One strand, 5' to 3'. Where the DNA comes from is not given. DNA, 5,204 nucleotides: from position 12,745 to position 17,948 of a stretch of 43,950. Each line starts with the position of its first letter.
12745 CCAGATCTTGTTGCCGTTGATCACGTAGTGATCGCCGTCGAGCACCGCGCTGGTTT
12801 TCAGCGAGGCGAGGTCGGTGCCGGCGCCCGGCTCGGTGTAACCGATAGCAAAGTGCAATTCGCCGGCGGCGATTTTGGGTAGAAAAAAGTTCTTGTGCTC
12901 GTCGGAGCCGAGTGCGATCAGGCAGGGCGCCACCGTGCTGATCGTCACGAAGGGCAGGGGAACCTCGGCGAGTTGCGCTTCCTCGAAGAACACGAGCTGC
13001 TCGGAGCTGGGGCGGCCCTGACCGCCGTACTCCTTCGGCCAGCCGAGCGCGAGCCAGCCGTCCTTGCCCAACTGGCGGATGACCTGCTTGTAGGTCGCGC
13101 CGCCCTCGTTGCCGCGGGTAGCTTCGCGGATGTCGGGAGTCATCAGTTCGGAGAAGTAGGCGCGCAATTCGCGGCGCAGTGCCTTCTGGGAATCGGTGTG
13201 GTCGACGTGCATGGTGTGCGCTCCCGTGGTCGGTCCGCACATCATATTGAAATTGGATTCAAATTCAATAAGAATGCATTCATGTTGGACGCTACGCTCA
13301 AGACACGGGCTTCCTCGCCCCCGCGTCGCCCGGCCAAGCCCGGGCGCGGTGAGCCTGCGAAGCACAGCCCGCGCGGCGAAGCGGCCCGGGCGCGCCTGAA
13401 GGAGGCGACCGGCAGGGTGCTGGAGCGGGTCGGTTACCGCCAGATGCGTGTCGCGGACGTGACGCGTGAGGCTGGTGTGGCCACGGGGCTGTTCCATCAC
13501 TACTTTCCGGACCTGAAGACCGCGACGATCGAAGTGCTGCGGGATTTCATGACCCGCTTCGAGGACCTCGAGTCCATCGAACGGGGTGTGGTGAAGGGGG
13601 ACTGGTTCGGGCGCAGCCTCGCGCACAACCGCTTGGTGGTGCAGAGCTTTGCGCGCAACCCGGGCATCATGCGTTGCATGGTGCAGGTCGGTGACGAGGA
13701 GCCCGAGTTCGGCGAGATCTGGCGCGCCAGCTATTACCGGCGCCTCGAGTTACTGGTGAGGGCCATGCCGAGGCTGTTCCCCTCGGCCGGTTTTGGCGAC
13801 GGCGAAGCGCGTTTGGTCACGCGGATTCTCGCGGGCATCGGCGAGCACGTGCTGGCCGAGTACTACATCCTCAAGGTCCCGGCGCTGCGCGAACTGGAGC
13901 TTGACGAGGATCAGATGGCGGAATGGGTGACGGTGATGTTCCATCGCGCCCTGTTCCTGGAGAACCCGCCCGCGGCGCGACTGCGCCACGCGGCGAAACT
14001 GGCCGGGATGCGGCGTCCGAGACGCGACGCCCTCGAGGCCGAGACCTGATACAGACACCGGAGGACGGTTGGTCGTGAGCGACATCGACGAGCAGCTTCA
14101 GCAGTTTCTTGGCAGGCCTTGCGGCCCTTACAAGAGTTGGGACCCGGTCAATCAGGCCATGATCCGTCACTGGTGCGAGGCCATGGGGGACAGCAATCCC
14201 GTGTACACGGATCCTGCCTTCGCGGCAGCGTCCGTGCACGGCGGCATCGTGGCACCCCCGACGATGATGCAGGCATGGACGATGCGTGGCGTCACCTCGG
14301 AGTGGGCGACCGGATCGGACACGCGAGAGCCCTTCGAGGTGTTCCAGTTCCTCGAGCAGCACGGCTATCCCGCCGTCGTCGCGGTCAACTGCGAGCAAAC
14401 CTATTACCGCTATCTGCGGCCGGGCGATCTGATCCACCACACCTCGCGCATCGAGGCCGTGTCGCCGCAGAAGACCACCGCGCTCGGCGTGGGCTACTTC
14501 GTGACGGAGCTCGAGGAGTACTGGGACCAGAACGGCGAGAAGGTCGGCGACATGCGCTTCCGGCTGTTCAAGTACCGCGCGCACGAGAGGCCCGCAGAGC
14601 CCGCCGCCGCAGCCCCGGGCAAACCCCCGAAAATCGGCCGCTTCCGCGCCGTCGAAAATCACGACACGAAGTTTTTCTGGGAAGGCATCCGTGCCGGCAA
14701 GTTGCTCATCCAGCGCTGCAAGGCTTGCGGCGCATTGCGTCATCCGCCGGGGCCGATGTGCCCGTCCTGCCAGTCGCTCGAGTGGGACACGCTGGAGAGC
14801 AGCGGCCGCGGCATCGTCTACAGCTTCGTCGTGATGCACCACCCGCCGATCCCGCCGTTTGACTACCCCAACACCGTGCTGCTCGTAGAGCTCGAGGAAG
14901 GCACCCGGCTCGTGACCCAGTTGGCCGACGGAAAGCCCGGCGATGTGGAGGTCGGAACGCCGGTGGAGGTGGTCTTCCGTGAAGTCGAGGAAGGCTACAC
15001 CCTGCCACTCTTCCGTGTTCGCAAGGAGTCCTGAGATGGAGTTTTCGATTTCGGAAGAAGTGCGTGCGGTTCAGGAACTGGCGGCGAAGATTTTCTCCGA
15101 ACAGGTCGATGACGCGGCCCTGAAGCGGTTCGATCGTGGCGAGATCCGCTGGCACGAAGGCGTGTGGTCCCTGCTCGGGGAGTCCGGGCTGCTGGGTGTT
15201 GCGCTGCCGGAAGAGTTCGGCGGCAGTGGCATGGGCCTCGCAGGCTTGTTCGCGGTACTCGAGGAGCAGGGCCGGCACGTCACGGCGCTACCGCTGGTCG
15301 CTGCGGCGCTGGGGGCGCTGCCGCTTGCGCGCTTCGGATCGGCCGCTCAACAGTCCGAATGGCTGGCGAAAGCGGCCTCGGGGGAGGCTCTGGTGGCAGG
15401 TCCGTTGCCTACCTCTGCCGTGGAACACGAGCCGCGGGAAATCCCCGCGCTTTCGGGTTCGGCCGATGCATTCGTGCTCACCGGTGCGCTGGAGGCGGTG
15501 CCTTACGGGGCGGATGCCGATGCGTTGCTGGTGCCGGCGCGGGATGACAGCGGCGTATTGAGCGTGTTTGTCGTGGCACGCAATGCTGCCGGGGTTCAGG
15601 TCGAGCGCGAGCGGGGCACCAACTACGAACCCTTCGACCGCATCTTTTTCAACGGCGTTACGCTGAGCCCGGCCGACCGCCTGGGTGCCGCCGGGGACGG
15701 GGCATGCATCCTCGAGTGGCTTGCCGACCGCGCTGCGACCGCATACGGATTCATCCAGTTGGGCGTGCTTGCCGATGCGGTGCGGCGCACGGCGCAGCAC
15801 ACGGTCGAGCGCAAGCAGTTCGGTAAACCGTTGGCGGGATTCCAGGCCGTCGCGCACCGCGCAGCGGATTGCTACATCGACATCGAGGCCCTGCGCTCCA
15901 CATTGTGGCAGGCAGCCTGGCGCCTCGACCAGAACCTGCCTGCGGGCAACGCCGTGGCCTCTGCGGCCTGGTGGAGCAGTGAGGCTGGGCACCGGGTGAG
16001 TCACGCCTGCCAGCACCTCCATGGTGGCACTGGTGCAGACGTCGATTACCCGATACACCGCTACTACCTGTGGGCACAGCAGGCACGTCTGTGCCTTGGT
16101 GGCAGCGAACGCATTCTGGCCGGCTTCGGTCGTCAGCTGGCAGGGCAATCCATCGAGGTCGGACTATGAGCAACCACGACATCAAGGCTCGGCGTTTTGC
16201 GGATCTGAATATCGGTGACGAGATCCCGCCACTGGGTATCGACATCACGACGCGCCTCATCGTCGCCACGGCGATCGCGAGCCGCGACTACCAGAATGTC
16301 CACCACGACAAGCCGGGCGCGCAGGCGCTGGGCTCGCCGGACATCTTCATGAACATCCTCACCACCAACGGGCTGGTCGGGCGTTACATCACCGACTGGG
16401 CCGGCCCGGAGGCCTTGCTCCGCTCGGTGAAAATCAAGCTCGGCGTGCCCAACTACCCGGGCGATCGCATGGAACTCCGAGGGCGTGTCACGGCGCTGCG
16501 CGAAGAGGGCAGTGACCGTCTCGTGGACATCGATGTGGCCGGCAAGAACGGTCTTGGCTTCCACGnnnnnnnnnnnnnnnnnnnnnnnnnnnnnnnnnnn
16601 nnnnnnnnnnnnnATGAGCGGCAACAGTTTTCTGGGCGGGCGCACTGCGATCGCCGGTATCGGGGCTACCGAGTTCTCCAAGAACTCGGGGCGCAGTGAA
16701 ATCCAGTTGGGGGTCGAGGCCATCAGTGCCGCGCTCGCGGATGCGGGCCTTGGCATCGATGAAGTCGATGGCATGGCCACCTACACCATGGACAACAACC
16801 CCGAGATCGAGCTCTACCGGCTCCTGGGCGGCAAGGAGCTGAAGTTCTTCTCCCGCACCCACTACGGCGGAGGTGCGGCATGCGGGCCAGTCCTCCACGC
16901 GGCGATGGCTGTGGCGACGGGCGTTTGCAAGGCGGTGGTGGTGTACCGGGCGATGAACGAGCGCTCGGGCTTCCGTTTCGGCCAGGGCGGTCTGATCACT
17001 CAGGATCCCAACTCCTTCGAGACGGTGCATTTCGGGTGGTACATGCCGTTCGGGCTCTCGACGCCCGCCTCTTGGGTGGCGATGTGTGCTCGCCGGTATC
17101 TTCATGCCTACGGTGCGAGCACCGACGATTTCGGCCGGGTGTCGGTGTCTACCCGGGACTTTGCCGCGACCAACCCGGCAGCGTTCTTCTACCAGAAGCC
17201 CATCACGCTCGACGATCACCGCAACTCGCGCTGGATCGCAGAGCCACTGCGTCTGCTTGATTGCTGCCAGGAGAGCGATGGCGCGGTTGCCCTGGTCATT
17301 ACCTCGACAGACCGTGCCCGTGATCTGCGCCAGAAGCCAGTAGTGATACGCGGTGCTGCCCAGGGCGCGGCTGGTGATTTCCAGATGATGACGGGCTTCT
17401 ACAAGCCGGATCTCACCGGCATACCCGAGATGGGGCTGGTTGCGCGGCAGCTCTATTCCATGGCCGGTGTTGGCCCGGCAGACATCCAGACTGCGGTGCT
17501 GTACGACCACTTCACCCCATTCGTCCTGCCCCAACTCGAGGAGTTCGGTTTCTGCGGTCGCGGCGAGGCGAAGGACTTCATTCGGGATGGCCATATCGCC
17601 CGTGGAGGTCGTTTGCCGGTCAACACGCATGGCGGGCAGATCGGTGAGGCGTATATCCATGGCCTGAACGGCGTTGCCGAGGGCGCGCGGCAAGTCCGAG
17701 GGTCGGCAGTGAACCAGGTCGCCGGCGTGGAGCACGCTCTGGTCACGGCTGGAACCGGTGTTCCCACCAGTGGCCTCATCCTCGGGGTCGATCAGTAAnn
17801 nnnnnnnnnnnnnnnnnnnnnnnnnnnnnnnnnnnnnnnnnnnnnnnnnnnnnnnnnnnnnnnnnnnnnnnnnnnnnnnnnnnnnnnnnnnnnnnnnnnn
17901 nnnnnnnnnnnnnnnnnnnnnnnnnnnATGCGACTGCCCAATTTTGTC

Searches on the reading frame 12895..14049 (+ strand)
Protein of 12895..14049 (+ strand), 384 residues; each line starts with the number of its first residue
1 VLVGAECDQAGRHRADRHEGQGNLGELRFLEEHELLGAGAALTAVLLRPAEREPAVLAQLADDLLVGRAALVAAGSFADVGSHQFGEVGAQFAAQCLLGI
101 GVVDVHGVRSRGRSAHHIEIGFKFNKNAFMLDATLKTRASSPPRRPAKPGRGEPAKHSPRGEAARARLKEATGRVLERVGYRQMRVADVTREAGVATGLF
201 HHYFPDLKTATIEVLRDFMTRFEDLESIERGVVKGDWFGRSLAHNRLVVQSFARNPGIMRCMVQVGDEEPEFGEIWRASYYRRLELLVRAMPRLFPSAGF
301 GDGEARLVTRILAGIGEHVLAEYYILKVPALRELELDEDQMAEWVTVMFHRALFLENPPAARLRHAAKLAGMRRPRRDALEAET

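Call 72: search_protein_families(library=pfam, proteins=[window:12895-14049:+], max_evalue=0.000001)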
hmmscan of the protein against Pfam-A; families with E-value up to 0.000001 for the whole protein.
window:12895-14049:+ (384 aa): 1 family
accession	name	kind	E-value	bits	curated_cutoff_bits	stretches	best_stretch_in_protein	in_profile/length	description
PF00440.29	TetR_N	-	9.8e-07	28.9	24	0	170-205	3-38/47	Bacterial regulatory proteins, tetR family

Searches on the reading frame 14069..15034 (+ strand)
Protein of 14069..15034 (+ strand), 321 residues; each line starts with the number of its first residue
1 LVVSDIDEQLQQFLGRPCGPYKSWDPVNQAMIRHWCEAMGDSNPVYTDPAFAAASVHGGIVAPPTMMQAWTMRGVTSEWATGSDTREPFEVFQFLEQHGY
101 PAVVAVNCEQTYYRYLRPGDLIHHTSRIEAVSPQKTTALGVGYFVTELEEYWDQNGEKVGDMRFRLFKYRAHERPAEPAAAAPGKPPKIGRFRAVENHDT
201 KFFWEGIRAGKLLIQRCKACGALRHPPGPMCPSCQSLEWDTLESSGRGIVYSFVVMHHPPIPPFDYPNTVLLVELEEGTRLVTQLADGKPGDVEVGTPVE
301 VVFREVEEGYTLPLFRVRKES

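Call 72: search_protein_families(library=pfam, proteins=[window:14069-15034:+], max_evalue=0.000001)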
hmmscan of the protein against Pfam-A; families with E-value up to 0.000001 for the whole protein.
window:14069-15034:+ (321 aa): 3 families
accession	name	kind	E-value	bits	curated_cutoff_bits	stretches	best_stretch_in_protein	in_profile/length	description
PF13452.11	FAS1_DH_region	-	2e-19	70.5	22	1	25-161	12-131/132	FAS1-like, dehydratase domain region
PF01796.24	OB_ChsH2_C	-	1.8e-16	60.2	27.1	1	243-304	3-65/65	ChsH2, C-terminal OB-fold domain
PF12172.15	zf-ChsH2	-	1.4e-11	44.4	23.2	1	204-239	1-36/37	ChsH2, rubredoxin-like zinc ribbon domain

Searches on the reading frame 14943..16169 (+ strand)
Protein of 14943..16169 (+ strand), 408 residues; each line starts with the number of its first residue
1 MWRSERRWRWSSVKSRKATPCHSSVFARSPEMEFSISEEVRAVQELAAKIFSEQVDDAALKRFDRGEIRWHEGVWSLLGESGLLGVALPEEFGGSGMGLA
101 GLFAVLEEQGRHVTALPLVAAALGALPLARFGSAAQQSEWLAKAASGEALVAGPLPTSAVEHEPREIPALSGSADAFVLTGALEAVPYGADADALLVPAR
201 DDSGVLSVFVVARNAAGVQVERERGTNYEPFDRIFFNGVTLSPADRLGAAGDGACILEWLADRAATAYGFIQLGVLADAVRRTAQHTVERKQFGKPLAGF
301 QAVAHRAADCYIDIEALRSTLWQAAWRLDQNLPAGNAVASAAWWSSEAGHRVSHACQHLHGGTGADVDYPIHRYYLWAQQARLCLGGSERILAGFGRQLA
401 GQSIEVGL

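Call 72: search_protein_families(library=pfam, proteins=[window:14943-16169:+], max_evalue=0.000001)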
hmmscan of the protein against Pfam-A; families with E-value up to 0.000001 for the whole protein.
window:14943-16169:+ (408 aa): 2 families
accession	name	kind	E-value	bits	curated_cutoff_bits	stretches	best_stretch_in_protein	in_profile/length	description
PF00441.29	Acyl-CoA_dh_1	-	1e-26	94.3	22.4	1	264-392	14-142/150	Acyl-CoA dehydrogenase, C-terminal domain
PF02771.21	Acyl-CoA_dh_N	-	2.1e-20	73.6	22.9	1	37-148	1-113/113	Acyl-CoA dehydrogenase, N-terminal domain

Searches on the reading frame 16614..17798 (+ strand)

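Call 72: search_protein_families(library=pfam, proteins=[window:16614-17798:+], max_evalue=0.000001)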
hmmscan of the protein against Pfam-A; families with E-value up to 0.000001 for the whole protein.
window:16614-17798:+ (394 aa): 1 family
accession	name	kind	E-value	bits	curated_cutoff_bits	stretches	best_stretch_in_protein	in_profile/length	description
PF22691.2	Thiolase_C_1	-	5.4e-32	110.9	28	1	264-384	12-134/144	Thiolase C-terminal domain-like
